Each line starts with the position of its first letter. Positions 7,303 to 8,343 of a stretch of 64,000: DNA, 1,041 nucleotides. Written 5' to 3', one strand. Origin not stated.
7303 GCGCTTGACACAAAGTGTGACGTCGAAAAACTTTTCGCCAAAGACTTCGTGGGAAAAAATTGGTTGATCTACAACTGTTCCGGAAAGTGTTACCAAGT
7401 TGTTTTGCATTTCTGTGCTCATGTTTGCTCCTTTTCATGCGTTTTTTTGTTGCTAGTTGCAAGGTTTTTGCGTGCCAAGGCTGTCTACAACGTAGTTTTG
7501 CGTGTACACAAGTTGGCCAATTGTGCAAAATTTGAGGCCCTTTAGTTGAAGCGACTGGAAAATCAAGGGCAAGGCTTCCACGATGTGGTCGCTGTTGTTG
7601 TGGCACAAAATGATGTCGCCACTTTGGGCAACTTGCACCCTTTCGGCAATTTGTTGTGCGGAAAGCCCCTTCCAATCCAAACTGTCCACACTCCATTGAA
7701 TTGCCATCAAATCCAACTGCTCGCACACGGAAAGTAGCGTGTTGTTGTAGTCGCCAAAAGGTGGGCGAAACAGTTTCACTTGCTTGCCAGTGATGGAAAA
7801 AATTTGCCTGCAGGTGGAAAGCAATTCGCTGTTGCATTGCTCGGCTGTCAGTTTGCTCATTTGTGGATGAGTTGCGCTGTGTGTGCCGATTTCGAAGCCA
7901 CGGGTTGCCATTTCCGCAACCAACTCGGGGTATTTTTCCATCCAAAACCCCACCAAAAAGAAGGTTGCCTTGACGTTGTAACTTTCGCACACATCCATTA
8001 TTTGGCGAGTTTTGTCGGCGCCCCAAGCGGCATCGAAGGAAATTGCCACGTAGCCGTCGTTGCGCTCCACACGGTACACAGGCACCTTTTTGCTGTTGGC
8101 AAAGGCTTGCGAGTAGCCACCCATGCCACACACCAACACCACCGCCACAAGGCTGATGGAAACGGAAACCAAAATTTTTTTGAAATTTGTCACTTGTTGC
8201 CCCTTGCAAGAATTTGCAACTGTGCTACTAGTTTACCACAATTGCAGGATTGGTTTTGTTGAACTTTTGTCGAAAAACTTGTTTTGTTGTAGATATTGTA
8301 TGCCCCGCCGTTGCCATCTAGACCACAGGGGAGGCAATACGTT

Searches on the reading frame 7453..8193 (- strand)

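Call 69: search_protein_families(library=pfam, proteins=[window:7453-8193:-], max_evalue=0.0001)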
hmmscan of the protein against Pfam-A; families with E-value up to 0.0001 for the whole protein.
window:7453-8193:- (246 aa): 1 family
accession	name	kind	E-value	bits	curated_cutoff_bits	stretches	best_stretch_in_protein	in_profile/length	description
PF01522.26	Polysacc_deac_1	-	1.9e-32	112.3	23.1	1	43-163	3-122/124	Polysaccharide deacetylase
